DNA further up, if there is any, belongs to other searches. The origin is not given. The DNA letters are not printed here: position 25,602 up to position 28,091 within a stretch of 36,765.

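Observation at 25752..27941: Phage-borne, apparently cytoplasmic S8 subtilase with large uncharacterised flanking domains: candidate defence / superinfection-exclusion or anti-host effector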

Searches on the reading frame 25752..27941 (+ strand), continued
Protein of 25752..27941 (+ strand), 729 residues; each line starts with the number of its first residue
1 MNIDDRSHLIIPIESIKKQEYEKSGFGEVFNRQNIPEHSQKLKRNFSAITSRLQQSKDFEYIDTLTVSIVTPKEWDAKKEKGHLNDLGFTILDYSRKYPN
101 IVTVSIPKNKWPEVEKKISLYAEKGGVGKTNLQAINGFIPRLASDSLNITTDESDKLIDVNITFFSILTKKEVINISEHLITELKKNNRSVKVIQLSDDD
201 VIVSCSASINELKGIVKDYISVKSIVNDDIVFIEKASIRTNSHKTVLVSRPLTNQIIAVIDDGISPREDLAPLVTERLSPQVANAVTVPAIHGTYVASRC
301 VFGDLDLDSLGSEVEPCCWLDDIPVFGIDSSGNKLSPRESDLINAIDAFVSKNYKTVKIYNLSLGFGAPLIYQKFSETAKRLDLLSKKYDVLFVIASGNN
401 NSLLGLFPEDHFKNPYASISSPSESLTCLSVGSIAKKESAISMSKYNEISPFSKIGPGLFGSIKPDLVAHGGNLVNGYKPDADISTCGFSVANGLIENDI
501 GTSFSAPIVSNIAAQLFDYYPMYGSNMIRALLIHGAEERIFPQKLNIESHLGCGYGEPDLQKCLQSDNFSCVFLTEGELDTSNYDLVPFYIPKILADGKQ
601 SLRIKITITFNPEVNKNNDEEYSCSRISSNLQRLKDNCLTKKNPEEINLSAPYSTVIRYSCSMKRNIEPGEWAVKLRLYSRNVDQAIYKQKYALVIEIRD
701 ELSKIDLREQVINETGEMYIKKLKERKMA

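Call 47: get_annotated_region(hit=H3, flank=4000)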
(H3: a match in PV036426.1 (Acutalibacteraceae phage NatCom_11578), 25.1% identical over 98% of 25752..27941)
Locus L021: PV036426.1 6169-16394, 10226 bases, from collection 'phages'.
description: Acutalibacteraceae phage NatCom_11578, complete genome.
organism: Acutalibacteraceae phage NatCom_11578 (NCBI taxid 3403511)
taxonomy: Viruses; Duplodnaviria; Heunggongvirae; Uroviricota; Caudoviricetes; Ca. Heliusvirales
host: Acutalibacteraceae; source: human feces; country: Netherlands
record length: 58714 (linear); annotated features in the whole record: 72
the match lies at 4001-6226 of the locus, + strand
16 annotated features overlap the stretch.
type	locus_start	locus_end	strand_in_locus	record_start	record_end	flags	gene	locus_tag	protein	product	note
CDS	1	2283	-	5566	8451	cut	-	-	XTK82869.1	DNA helicase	-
CDS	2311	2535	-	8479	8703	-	-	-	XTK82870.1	hypothetical protein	-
CDS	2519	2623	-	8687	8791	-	-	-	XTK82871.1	hypothetical protein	-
CDS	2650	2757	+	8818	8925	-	-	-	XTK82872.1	hypothetical protein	-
CDS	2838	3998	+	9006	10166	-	-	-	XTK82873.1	hypothetical protein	-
CDS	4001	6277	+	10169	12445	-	-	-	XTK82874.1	hypothetical protein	-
CDS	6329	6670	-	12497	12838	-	-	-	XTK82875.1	hypothetical protein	-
CDS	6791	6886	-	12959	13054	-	-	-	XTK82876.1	hypothetical protein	-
CDS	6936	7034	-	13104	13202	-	-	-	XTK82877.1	hypothetical protein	-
CDS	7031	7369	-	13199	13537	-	-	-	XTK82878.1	hypothetical protein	-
CDS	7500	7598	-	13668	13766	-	-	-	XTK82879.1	hypothetical protein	-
CDS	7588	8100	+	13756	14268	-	-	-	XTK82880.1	hypothetical protein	-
CDS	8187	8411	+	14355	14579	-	-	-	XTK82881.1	hypothetical protein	-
CDS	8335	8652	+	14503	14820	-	-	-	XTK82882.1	hypothetical protein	-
CDS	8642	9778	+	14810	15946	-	-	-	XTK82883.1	exonuclease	-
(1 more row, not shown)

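Call 48: get_annotated_region(hit=H4, flank=4000)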
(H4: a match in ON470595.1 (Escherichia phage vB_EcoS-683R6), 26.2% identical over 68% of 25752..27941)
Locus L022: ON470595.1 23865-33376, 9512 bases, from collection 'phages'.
description: Escherichia phage vB_EcoS-683R6, partial genome.
organism: Escherichia phage vB_EcoS-683R6 (NCBI taxid 2946114)
taxonomy: Viruses; Duplodnaviria; Heunggongvirae; Uroviricota; Caudoviricetes
host: Escherichia coli; source: -; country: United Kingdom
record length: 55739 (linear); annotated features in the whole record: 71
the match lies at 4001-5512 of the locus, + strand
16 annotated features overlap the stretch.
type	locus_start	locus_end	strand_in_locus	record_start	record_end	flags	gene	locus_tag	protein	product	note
CDS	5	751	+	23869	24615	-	-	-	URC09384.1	DNA replication protein DnaC-like protein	Bacteriophage-encoded homolog of DNA replication protein DnaC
CDS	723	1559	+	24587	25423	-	-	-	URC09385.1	putative YdaW family protein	-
CDS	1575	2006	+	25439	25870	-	-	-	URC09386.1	LygF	-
CDS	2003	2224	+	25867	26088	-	-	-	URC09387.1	kinase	Kinase (Fragment)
CDS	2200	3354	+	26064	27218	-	-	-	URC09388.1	cell division protein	cell division protein FtsH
CDS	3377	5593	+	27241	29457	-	-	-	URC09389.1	S8 family peptidase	-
CDS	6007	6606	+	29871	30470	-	-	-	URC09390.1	hypothetical protein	Gifsy-2 prophage protein STM1020/STM2620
CDS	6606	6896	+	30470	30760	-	-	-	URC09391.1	putative protein YbcO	Uncharacterized protein YbcO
CDS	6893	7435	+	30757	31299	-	-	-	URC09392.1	antitermination protein Q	-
tRNA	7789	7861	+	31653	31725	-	-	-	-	tRNA-Thr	tRNA-Thr-TGT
tRNA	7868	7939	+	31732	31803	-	-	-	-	tRNA-Gly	tRNA-Gly-TCC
CDS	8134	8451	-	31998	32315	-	-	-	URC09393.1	hypothetical protein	-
CDS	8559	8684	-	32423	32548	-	-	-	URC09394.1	hypothetical protein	-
CDS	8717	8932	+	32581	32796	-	-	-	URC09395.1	holin/antiholin component S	-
CDS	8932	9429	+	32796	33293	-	-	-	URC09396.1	lysozyme R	-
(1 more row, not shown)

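Call 49: search_dna_similar(query=window:25752-27941:+, collection=plasmids, mode=protein, max_rows=15, max_evalue=1e-15)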
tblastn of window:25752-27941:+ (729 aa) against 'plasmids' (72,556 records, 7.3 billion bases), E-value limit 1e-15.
Records with a match: 66; places in all: 66; records where one place covers at least 80% of the query: 0.
Best place of each record, by identity: <60% 66.
By first word of the organism name: Rhizobium 13; Bradyrhizobium 11; Enterococcus 10; Leptolyngbya 5; Pseudomonas 4; Sinorhizobium 3; Synechocystis 3; Hymenobacter 2; Dongshaea 1; Methylotuvimicrobium 1; and 13 more.
By predicted mobility (MOB-suite, as given by PLSDB): conjugative 35; non-mobilizable 23; mobilizable 8.
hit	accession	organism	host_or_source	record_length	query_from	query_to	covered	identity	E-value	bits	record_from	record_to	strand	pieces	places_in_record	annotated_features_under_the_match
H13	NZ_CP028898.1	Dongshaea marina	bacteria cell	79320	256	715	63%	29.7%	2e-33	146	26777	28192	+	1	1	iteS: S8 family anti-phage peptidase IteS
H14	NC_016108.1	Methylotuvimicrobium alcaliphilum 20Z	-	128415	256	700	61%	29.2%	7e-30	135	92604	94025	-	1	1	S8 family peptidase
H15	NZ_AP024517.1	Nitrosospira sp. NRS527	Oryza sativa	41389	251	721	65%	27.1%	5e-32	141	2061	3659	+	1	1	S8 family peptidase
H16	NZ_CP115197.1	Pseudomonas aeruginosa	Homo sapiens,culture samples from human ...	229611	249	704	62%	26.9%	7e-24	138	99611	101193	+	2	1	none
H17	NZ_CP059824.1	Enterococcus faecium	Homo sapiens,blood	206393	162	628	64%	26.1%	3e-20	104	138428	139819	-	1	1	S8 family serine peptidase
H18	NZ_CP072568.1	Enterococcus faecium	Homo sapiens,blood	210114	162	628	64%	26.1%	3e-20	104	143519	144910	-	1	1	S8 family serine peptidase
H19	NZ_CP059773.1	Enterococcus faecium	Homo sapiens,blood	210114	162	628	64%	26.1%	3e-20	104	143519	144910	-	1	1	S8 family serine peptidase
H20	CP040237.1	Enterococcus faecium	Homo sapiens,Pus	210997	162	628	64%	26.1%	3e-20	104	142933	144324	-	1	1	S8 family peptidase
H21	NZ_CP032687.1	Rhizobium sp. CCGE531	Phaseolus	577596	256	696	60%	26.8%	9e-26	122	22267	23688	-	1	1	S8 family peptidase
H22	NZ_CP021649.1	Acidovorax sp. T1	-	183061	291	711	58%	28.0%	9e-28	128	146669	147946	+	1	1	iteS: S8 family anti-phage peptidase IteS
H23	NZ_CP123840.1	Agrobacterium tumefaciens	Yarrow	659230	257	719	64%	25.1%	5e-18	97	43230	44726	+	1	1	S8 family peptidase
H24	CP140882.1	Sinorhizobium meliloti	Medicago lupulina,whole organism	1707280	256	696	60%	25.8%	2e-24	117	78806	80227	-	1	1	S8 family peptidase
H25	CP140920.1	Sinorhizobium meliloti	Medicago lupulina,whole organism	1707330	256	696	60%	25.8%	2e-24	117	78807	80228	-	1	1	S8 family peptidase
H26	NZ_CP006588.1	Hymenobacter sp. APR13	silkworm feces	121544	248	711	64%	24.3%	2e-16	92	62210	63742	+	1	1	S8 family peptidase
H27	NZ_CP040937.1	Hymenobacter sp. DG01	cell culture,water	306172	248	711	64%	24.3%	2e-16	92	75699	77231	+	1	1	S8 family peptidase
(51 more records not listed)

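Call 52: get_annotated_region(hit=H13, flank=3000)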
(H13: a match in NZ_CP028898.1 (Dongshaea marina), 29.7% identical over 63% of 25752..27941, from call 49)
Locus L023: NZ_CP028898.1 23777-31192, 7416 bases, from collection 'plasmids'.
description: Dongshaea marina strain DM2 plasmid unnamed, complete sequence
organism: Dongshaea marina (NCBI taxid 2047966)
taxonomy: Bacteria; Pseudomonadota; Gammaproteobacteria; Aeromonadales; Aeromonadaceae; Dongshaea; Dongshaea marina
host: -; source: bacteria cell; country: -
typing (MOB-suite, as given by PLSDB): mobilizable; relaxase MOBP
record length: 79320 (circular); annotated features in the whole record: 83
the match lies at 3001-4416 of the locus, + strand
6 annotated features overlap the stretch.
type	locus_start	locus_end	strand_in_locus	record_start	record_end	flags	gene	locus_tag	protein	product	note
CDS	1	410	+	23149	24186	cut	-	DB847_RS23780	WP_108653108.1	type IV secretion system protein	-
CDS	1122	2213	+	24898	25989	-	-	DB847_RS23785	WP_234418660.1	ATP-binding protein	-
CDS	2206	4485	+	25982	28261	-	iteS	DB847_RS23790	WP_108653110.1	S8 family anti-phage peptidase IteS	GO:0051607 - defense response to virus [Evidence IEA]; GO:0006508 - proteolysis [Evidence IEA]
CDS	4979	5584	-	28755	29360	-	-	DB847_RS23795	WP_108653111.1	hypothetical protein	-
CDS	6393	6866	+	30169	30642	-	tsaA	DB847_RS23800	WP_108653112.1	tRNA (N6-threonylcarbamoyladenosine(37)-N6)-methyltransferase TrmO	GO:0006400 - tRNA modification [Evidence IEA]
CDS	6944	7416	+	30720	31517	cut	-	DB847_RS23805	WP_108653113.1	sulfite exporter TauE/SafE family protein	GO:0006810 - transport [Evidence IEA]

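Call 60: search_solved_structures(query=A2, max_evalue=0.01)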
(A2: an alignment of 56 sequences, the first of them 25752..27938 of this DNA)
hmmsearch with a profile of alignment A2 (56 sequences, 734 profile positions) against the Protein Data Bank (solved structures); distinct sequences matched with E-value up to 0.01: 47.
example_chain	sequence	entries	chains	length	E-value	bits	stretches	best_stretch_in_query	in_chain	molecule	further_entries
9ues_B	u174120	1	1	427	9.3e-17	63.5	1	254-585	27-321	Subtilisin-like serine protease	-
3afg_A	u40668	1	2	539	9.7e-17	63.5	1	248-585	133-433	Subtilisin-like serine protease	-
5fax_A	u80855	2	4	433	5.1e-09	37.9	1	421-536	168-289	Subtilase SubHal from Bacillus halmapalus | Enzyme subtilase SubHal from Bacillus halmapalus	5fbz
1wmd_A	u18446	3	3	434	8.5e-09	37.2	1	421-536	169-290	protease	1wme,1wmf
7edd_A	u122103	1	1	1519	2.4e-07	32.4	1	448-570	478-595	C5a peptidase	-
5xya_A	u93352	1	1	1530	3.4e-07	31.9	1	448-570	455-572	Chemokine protease C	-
5xyr_A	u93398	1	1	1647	4.2e-07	31.6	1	448-570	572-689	Chemokine protease C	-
31mr_B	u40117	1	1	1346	7.8e-07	30.7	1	448-570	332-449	Cell envelope proteinase A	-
5xxz_A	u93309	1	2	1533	1e-06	30.4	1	448-570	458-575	Chemokine protease C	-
8jmw_A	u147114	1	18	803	1.1e-06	30.2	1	445-571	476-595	S8 family serine peptidase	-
4h6w_A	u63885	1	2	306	1.6e-06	29.7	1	258-403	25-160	N-terminal cyanobactin protease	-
1v6c_A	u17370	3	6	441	7e-06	27.6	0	495-546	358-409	alkaline serine protease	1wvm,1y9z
1s01_A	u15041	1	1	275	7.9e-06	27.4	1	253-371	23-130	Subtilisin BPN'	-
6vjb_A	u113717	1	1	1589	1.2e-05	26.8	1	448-570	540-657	Putative cell envelope proteinase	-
2sni_E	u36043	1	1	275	1.2e-05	26.8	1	253-369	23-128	SUBTILISIN NOVO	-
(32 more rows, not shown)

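Call 64: predict_structure(alignment_id=A2)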
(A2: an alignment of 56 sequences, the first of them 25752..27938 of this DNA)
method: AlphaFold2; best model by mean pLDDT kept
length: 729 residues; sequences in the alignment: 56
mean_pLDDT: 89.4   pTM: 0.91
mean pLDDT of the five models: 89.4, 89.5, 88.5, 88.3, 88.0
residues with pLDDT >= 90: 510; 70-90: 169; 50-70: 48; < 50: 2
segments of 3 or more residues with pLDDT < 50: none
pLDDT, mean of each block of 10 residues (from residue 1): 78 92 72 89 94 94 95 92 90 91 95 93 77 91 87 86 93 93 90 92 94 93 94 65 61 96 91 93 92 94 80 86 96 94 97 97 90 89 96 95 92 92 94 95 95 87 90 92 88 84 95 96 95 96 83 94 93 96 94 87 95 90 91 72 65 85 86 93 89 97 92 89 70
secondary structure, 60 per line:
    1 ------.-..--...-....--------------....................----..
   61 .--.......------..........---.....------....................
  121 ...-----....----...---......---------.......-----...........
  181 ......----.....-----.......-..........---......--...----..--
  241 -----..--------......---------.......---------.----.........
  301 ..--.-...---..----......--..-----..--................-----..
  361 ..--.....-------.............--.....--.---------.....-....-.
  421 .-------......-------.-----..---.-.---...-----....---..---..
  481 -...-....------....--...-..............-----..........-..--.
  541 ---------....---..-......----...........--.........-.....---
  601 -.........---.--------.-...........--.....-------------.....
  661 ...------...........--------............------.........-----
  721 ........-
elements in order (helices of 4 or more, strands of 3 or more residues): E17-20 H35-54 E64-70 H77-86 E90-94 E101-107 H108-123 H129-132 E137-139 H143-146 E158-164 H170-186 E191-195 E201-207 H209-218 E222-227 E230-232 E256-261 E274-277 H292-302 E319-324 H339-353 E359-362 E365-369 H377-389 E392-396 H409-413 E429-434 E467-470 E486-489 E496-499 H506-519 H525-534 H550-553 H560-564 E570-580 E583-591 H593-597 E602-610 E625-635 E638-642 E656-663 E670-680 E689-700 H707-715 H721-728

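Call 67: fold_search(model_id=the predicted structure, library=pdb)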
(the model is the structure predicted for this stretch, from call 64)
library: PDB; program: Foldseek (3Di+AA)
matches with E <= 10: 1727; with E <= 0.001: 245
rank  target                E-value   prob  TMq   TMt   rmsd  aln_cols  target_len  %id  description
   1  3afg_B                1.7e-26  1.00  0.46  0.63   7.9       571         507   19  Crystal structure of ProN-Tk-SP from Thermococcus kodakaraensis (released 2010-08-04)
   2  3afg_A                1.5e-25  1.00  0.47  0.64   7.1       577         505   18  Crystal structure of ProN-Tk-SP from Thermococcus kodakaraensis (released 2010-08-04)
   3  9ues_B                1.3e-20  1.00  0.37  0.62   7.3       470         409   20  Crystal structure of an inactive TKSP mutant in complex with the TKS propeptide (released 2026-02-18)
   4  1wmd                  4.6e-20  1.00  0.42  0.66   6.4       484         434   19  Crystal Structure of alkaline serine protease KP-43 from Bacillus sp. KSM-KP43 (1.30 angstrom, 100 K) (released 2004-09-14)
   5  5fax_A                3.5e-19  1.00  0.43  0.69   6.2       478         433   19  Structure of subtilase SubHal from Bacillus halmapalus (released 2016-05-18)
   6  3whi_A                1.4e-16  1.00  0.39  0.75   5.0       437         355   17  Crystal structure of unautoprocessed form of IS1-inserted Pro-subtilisin E (released 2013-12-25)
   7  3whi_B                9.9e-16  1.00  0.39  0.75   4.8       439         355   18  Crystal structure of unautoprocessed form of IS1-inserted Pro-subtilisin E (released 2013-12-25)
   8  3t41_A                1.7e-15  1.00  0.38  0.61   6.4       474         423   17  1.95 Angstrom Resolution Crystal Structure of Epidermin Leader Peptide Processing Serine Protease (EpiP) S393A Mutant  (released 2011-08-17)
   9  3t41_B                1.9e-15  1.00  0.39  0.63   6.3       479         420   17  1.95 Angstrom Resolution Crystal Structure of Epidermin Leader Peptide Processing Serine Protease (EpiP) S393A Mutant  (released 2011-08-17)
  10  5vlp_A                2.0e-15  1.00  0.38  0.47  13.1       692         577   12  PCSK9 complex with LDLR antagonist peptide and Fab7G7 (released 2017-08-16)
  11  9csd_A                2.5e-15  1.00  0.31  0.31  10.2       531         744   15  The Ectodomains of SPRING and S1P with the inhibitor PF-429242 (released 2025-04-23)
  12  6u2f_A                4.0e-15  1.00  0.40  0.48  11.5       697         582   12  PCSK9-Fab 7G7 complex bound to cis-1-amino-4-phenylcyclohexaneacyl-WNLK(hR)IGLLR - NH2 (released 2020-02-05)
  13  8jmw_A                8.5e-15  1.00  0.34  0.46  10.5       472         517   17  Fibril form of serine peptidase Vpr (released 2023-12-06)
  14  2id4_A                1.1e-14  1.00  0.29  0.42  12.2       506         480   13  The 1.9 A structure of Kex2 in complex with an Ac-R-E-R-K-chloromethyl ketone inhibitor. (released 2007-05-01)
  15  1ot5_A                1.2e-14  1.00  0.29  0.43  12.8       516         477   12  The 2.4 Angstrom Crystal Structure of Kex2 in complex with a peptidyl-boronic acid inhibitor (released 2003-06-17)
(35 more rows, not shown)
